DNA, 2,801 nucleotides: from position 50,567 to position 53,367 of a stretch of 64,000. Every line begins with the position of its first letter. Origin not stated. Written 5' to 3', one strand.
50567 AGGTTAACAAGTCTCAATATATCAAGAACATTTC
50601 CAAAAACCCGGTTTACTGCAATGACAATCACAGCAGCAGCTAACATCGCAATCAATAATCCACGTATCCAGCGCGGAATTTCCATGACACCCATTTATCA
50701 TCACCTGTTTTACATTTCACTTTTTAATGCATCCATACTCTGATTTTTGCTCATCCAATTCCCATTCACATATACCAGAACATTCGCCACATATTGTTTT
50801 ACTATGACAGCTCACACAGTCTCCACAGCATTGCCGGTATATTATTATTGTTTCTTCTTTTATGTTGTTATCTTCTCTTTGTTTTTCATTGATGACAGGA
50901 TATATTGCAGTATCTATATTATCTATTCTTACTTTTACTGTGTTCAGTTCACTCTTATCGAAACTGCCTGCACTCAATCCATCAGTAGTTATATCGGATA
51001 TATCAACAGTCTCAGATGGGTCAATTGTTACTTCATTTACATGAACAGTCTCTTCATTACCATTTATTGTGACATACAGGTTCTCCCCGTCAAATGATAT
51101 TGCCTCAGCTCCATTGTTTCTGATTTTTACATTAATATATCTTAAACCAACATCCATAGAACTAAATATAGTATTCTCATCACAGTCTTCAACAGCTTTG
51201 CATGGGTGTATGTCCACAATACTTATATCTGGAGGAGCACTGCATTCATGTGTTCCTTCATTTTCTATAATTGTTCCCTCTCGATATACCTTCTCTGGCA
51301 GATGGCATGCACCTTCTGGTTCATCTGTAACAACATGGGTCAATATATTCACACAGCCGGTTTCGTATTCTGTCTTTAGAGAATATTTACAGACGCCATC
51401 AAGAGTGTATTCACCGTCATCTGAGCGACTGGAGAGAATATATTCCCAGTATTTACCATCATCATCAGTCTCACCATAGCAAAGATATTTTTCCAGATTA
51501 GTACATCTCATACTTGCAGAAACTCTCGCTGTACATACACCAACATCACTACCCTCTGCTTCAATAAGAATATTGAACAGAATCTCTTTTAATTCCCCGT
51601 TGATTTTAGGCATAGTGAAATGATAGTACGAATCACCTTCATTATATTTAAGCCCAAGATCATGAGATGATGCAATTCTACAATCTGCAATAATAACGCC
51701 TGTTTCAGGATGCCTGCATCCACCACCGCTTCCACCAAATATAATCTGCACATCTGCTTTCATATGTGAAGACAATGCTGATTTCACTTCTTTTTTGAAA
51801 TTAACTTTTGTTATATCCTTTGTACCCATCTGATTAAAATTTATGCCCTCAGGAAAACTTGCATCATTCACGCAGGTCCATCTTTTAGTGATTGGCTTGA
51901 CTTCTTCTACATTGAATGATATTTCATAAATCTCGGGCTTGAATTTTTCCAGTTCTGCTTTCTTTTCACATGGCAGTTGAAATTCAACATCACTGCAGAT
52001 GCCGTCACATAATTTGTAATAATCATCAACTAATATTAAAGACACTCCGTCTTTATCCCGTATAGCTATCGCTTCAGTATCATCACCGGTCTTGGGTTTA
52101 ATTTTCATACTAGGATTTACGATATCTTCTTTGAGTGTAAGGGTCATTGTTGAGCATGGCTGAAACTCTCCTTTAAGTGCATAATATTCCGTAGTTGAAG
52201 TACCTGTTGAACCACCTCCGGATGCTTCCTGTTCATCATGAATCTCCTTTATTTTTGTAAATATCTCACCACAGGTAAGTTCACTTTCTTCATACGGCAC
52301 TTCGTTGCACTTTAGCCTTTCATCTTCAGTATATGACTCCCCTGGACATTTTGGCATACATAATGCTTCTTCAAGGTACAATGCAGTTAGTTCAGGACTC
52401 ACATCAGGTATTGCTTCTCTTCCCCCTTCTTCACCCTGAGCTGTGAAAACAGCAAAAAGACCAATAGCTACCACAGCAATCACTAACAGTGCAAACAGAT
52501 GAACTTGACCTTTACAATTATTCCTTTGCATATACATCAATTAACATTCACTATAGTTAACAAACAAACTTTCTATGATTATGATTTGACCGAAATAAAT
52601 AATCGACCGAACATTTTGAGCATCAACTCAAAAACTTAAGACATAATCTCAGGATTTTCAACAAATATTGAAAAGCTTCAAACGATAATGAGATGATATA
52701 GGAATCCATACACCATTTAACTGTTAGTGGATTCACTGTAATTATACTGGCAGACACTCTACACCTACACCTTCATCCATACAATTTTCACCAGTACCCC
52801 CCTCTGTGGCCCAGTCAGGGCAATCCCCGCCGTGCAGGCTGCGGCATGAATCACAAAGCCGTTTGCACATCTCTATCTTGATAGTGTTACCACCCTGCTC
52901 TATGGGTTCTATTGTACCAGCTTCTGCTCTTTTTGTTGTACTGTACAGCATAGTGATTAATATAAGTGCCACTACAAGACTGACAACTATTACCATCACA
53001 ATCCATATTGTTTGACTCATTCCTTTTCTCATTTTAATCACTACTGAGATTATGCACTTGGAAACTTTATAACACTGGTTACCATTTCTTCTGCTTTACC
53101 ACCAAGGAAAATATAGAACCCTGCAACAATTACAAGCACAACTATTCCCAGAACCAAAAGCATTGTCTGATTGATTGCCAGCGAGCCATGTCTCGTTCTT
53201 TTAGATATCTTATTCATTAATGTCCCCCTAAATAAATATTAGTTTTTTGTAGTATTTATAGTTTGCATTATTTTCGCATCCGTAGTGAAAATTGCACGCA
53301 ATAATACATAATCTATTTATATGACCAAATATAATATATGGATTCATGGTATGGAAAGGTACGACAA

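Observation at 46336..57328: Two divergent operons encode about 12 pilin-like proteins, several giant and Cys-rich: candidate adhesive pilus or host-attachment apparatus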

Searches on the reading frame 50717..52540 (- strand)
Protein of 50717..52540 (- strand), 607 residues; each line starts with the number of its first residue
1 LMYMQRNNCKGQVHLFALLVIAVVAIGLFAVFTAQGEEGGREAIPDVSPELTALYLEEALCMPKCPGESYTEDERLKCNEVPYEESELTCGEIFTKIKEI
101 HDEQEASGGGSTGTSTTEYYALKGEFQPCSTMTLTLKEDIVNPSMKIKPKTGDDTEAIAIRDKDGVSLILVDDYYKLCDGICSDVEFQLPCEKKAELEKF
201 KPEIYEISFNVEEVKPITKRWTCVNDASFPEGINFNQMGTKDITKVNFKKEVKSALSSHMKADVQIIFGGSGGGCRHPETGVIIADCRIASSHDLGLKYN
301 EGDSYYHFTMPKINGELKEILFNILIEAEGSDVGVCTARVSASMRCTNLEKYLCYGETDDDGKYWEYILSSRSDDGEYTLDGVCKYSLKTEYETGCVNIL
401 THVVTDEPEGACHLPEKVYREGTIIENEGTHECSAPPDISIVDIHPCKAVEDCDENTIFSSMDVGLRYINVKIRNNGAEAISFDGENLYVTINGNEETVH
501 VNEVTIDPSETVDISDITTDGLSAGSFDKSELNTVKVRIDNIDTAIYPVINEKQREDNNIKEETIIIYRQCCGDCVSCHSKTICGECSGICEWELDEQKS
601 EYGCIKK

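Call 5: search_protein_families(library=pfam, max_evalue=0.1, proteins=[window:50717-52540:-])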
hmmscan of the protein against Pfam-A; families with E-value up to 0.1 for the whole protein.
window:50717-52540:- (607 aa): 0 families

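Call 11: find_encoding_contigs(protein=window:50717-52540:-, flank=10000, max_places=6)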
Protein window:50717-52540:- (607 aa): no gene with exactly this product is on record in the collection.

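Call 48: search_solved_structures(query=window:50717-52540:-, max_evalue=1)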
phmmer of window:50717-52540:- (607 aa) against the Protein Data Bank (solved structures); distinct sequences matched with E-value up to 1: 0.

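Call 63: search_protein_families(library=phrogs, max_evalue=0.01, proteins=[window:50717-52540:-])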
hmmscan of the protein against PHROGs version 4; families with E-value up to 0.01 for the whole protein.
window:50717-52540:- (607 aa): 0 families

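Call 101: search_protein_families(library=pfam, alignment_id=A6, max_evalue=1)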
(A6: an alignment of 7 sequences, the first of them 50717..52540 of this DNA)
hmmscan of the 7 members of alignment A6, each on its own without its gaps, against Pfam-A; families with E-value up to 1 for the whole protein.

A. member 1, window:50717-52540:- (607 aa): 0 families

B. families by the number of members that match (of 7 scanned): 4 families
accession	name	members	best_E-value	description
PF10717.14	ODV-E18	1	0.07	Occlusion-derived virus envelope protein ODV-E18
PF17803.7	Cadherin_4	1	0.078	Bacterial cadherin-like domain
PF09970.15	DUF2204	1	0.19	Nucleotidyl transferase of unknown function (DUF2204)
PF15820.10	ECSCR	1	0.28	Endothelial cell-specific chemotaxis regulator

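Call 102: search_solved_structures(query=A6, max_evalue=5)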
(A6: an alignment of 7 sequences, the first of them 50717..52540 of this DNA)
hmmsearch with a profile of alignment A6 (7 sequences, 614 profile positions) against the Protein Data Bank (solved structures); distinct sequences matched with E-value up to 5: 1.
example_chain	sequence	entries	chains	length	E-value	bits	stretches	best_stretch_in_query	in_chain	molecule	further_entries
8q6t_V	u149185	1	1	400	0.77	11.2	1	491-559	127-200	Myosin-binding protein C, cardiac-type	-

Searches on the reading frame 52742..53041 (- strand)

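Call 5: search_protein_families(library=pfam, max_evalue=0.1, proteins=[window:52742-53041:-])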
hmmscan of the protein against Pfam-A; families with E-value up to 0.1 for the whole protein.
window:52742-53041:- (99 aa): 6 families
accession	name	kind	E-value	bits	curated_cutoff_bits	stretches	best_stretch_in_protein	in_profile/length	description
PF11204.13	DUF2985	-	0.0069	16.9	22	1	5-44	6-46/78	Protein of unknown function (DUF2985)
PF19167.5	DUF5849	-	0.012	15.8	26.9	1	13-48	2-40/200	Family of unknown function (DUF5849)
PF24417.1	DUF7549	-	0.06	13.6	27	1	9-51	80-120/166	Family of unknown function (DUF7549)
PF05568.16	ASFV_J13L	-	0.073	13.3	23.6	1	10-45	29-64/189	African swine fever virus J13L protein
PF12273.13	RCR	-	0.082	14.1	27.8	0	13-43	2-31/117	Chitin synthesis regulation, resistance to Congo red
PF14163.11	SieB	-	0.082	12.9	26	1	3-38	26-61/147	Super-infection exclusion protein B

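Call 63: search_protein_families(library=phrogs, max_evalue=0.01, proteins=[window:52742-53041:-])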
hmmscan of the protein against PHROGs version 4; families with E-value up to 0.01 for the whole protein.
window:52742-53041:- (99 aa): 0 families

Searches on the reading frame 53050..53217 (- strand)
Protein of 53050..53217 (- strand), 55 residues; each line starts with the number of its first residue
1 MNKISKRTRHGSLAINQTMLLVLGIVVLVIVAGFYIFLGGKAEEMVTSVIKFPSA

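Call 5: search_protein_families(library=pfam, max_evalue=0.1, proteins=[window:53050-53217:-])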
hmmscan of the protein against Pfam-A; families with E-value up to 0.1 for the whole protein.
window:53050-53217:- (55 aa): 1 family
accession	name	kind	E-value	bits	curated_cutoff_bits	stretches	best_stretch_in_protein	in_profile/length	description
PF11297.13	DUF3098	-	0.041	13.9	25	1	16-44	3-31/67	Protein of unknown function (DUF3098)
